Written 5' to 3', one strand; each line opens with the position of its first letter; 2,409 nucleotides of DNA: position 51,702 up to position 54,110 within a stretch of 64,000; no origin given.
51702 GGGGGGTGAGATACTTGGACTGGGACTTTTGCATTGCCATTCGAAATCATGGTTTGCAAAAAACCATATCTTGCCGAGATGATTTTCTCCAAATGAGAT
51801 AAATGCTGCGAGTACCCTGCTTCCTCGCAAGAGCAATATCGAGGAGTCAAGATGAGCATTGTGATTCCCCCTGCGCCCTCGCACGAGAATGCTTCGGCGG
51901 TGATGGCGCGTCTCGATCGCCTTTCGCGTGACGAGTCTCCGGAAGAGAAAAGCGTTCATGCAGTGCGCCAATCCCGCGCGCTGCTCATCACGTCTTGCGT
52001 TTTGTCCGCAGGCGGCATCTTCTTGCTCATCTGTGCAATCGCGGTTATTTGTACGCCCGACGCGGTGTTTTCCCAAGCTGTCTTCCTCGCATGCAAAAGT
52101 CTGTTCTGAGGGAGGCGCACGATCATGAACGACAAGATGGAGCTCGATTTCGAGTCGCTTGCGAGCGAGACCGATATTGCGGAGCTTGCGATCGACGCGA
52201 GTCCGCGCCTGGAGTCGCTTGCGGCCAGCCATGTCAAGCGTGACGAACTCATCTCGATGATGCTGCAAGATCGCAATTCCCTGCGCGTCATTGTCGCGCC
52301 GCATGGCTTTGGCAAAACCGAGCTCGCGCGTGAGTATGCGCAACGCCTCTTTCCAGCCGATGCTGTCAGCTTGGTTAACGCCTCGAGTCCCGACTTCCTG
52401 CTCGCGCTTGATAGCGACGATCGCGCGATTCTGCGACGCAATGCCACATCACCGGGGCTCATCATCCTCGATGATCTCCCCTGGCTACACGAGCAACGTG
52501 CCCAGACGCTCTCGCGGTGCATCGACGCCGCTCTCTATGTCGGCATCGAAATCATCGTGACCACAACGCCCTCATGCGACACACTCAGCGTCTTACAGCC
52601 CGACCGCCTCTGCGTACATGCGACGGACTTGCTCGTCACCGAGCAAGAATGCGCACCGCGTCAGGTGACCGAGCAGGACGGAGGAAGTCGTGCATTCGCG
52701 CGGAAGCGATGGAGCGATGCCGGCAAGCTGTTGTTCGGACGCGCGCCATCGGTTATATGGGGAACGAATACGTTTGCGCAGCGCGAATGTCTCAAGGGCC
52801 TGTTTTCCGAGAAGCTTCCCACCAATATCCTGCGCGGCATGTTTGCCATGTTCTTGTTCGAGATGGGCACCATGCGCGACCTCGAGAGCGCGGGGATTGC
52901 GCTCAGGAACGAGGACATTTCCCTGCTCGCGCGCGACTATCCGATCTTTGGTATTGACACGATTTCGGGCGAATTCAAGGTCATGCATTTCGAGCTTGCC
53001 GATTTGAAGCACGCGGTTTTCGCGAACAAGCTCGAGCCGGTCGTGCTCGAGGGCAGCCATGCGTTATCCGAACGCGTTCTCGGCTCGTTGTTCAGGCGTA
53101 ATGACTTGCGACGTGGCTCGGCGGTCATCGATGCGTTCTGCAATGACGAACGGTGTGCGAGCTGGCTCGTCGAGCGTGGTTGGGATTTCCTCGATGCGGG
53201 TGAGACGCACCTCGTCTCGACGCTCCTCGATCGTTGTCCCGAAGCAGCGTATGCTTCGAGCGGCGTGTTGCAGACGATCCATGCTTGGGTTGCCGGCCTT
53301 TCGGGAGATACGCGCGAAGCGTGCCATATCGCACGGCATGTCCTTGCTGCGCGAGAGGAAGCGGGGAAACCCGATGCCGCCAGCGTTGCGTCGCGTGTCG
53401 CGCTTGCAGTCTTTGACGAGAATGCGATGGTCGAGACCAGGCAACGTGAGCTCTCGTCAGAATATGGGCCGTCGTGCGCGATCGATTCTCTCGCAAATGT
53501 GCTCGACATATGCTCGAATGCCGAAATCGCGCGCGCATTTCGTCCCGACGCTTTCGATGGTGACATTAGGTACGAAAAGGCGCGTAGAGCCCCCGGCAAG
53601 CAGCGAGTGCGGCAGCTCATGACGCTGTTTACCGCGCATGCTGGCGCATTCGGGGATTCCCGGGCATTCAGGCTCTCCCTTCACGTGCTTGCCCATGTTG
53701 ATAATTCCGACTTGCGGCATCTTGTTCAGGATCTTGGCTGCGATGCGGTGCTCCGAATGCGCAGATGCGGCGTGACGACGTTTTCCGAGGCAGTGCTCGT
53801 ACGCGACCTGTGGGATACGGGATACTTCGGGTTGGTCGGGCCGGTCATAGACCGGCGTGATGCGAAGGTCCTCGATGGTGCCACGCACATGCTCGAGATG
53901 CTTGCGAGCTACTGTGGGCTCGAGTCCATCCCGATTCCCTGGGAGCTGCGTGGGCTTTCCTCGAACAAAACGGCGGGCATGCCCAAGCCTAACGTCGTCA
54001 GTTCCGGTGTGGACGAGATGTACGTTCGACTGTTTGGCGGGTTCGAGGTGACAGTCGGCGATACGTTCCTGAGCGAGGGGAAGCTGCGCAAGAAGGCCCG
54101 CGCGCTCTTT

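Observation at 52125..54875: Permuted SARP architecture: P-loop STAND-like NTPase at the N-terminus, wHTH+BTAD at the C-terminus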

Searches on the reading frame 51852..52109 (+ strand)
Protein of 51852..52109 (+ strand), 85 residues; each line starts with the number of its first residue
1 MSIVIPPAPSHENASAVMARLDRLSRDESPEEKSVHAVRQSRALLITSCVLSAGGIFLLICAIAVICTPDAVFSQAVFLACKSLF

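Call 3: search_protein_families(library=pfam, proteins=[window:51852-52109:+], max_evalue=1)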
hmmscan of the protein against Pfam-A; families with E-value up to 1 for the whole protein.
window:51852-52109:+ (85 aa): 2 families
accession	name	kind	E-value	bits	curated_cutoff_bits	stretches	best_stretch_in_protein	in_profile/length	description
PF05915.17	TMEM_230_134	-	0.033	14.8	26.8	1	35-79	40-84/119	Transmembrane proteins 230/134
PF04831.18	POPDC1-3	-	0.092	13.3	28.1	1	42-81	24-63/140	POPDC1-3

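Call 73: search_protein_families(library=padloc, proteins=[window:51852-52106:+], max_evalue=0.01)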
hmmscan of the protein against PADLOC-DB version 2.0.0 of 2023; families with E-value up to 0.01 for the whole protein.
window:51852-52106:+ (85 aa): 0 families

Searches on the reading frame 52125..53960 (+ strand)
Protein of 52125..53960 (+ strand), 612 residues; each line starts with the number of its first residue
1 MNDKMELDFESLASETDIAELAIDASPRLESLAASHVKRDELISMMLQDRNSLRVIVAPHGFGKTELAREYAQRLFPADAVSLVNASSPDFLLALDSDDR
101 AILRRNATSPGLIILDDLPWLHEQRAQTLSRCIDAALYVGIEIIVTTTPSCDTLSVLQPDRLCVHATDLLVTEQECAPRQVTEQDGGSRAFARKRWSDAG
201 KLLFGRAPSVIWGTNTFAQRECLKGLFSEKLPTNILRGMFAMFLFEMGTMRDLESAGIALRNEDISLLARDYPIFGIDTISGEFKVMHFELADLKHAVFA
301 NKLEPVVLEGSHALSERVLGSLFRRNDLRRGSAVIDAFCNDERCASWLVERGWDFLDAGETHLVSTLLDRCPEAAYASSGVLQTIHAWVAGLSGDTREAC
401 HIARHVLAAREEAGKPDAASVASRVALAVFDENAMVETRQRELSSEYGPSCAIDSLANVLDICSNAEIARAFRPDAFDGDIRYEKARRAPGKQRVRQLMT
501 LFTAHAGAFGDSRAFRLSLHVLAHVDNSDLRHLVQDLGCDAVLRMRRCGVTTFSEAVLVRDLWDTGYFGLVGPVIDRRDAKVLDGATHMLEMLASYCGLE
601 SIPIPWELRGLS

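Call 54: predict_structure(alignment_id=A2)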
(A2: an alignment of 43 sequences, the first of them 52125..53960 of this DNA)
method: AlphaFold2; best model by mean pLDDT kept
length: 612 residues; sequences in the alignment: 43
mean_pLDDT: 85.6   pTM: 0.77
mean pLDDT of the five models: 85.6, 84.1, 84.1, 83.8, 83.4
residues with pLDDT >= 90: 363; 70-90: 184; 50-70: 30; < 50: 35
segments of 3 or more residues with pLDDT < 50: 1-27, 571-574, 609-612
pLDDT, mean of each block of 10 residues (from residue 1): 39 33 46 80 88 93 94 86 91 85 67 93 93 91 94 90 94 84 67 91 93 86 93 94 96 92 93 94 94 94 86 85 86 86 85 91 90 92 96 93 93 86 94 83 87 94 91 69 77 94 92 94 92 92 90 93 81 64 92 86 71 38
secondary structure, 60 per line:
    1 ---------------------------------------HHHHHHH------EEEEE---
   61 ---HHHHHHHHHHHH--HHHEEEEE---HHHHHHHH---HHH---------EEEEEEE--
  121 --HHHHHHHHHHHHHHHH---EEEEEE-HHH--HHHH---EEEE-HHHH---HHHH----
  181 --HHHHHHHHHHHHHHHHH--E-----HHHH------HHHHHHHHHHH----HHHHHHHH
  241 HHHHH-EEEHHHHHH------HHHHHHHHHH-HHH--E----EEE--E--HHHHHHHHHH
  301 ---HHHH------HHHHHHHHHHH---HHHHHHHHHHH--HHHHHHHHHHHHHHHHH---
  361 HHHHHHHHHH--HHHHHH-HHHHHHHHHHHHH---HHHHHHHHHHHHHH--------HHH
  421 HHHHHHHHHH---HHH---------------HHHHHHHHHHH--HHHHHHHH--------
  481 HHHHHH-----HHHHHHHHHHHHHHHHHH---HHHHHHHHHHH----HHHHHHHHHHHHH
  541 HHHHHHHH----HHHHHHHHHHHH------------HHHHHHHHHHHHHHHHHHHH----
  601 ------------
elements in order: H40-46 E53-57 H64-75 E81-85 H89-96 E112-118 H123-138 E142-147 H154-157 E161-164 H166-169 H173-176 H183-199 H208-211 H218-228 H233-245 E247-249 H250-255 H262-271 E283-285 H291-300 H304-307 H314-324 H328-338 H341-357 H361-370 H373-378 H380-392 H396-409 H418-430 H452-462 H465-472 H481-486 H492-509 H513-523 H528-548 H553-564 H577-596

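Call 56: fold_search(model_id=the predicted structure, library=pdb)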
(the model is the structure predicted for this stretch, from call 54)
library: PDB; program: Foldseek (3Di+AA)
matches with E <= 10: 999; with E <= 0.001: 1
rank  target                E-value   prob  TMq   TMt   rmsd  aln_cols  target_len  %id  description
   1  8bob_C                7.7e-06  1.00  0.22  0.30  21.0       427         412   14  Structural basis for negative regulation of the maltose system (released 2023-10-18)
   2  7zbh_I                1.2e-03  1.00  0.18  0.26  14.0       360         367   16  ATP-dependent zinc metalloprotease FtsH (BB0789) from Borrelia burgdorferi (released 2023-04-05)
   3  8fs5_B                2.2e-03  1.00  0.24  0.42  12.2       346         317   12  Structure of S. cerevisiae Rad24-RFC loading the 9-1-1 clamp onto a 10-nt gapped DNA in step 3 (open 9-1-1 and stably  (released 2023-06-14)
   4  7ti8_B                2.6e-03  1.00  0.24  0.42  12.3       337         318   12  Structure of the yeast clamp loader (Replication Factor C RFC) bound to the open sliding clamp (Proliferating Cell Nuc (released 2022-02-16)
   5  7zbh_K                3.1e-03  1.00  0.18  0.27  13.8       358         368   15  ATP-dependent zinc metalloprotease FtsH (BB0789) from Borrelia burgdorferi (released 2023-04-05)
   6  7thj_B                3.4e-03  1.00  0.21  0.37  15.1       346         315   13  Structure of the yeast clamp loader (Replication Factor C RFC) bound to the sliding clamp (Proliferating Cell Nuclear  (released 2022-02-16)
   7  7thv_B                3.6e-03  1.00  0.24  0.42  15.1       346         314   12  Structure of the yeast clamp loader (Replication Factor C RFC) bound to the sliding clamp (Proliferating Cell Nuclear  (released 2022-02-16)
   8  8dr1_C                4.8e-03  1.00  0.22  0.36  14.6       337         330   14  Consensus closed state of RFC:PCNA bound to a 3' ss/dsDNA junction (DNA2) (released 2022-08-17)
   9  8dr0_C                5.2e-03  1.00  0.22  0.37  14.4       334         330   14  Closed state of RFC:PCNA bound to a 3' ss/dsDNA junction (released 2022-08-24)
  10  7zbh_A                5.2e-03  0.99  0.18  0.27  13.9       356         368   15  ATP-dependent zinc metalloprotease FtsH (BB0789) from Borrelia burgdorferi (released 2023-04-05)
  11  6j5t_C                5.4e-03  1.00  0.26  0.21   8.5       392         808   14  Reconstitution and structure of a plant NLR resistosome conferring immunity (released 2019-03-20)
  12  8twa_1                5.4e-03  0.99  0.20  0.26  22.8       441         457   13  Cryo-EM structure of S. cerevisiae Ctf18-RFC-PCNA-PolE-DNA complex (released 2024-09-04)
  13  8umv_C                6.1e-03  1.00  0.22  0.36  16.1       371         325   14  Atomic model of the human CTF18-RFC-PCNA-DNA ternary complex with narrow PCNA opening state I (state 5) (released 2024-05-08)
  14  7tfl_C                6.1e-03  0.99  0.17  0.29  16.2       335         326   16  Atomic model of S. cerevisiae clamp loader RFC bound to DNA (released 2022-11-16)
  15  8dgf_B                6.1e-03  0.93  0.21  0.12  19.3       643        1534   11  Avs4 bound to phage PhiV-1 portal (released 2022-08-03)
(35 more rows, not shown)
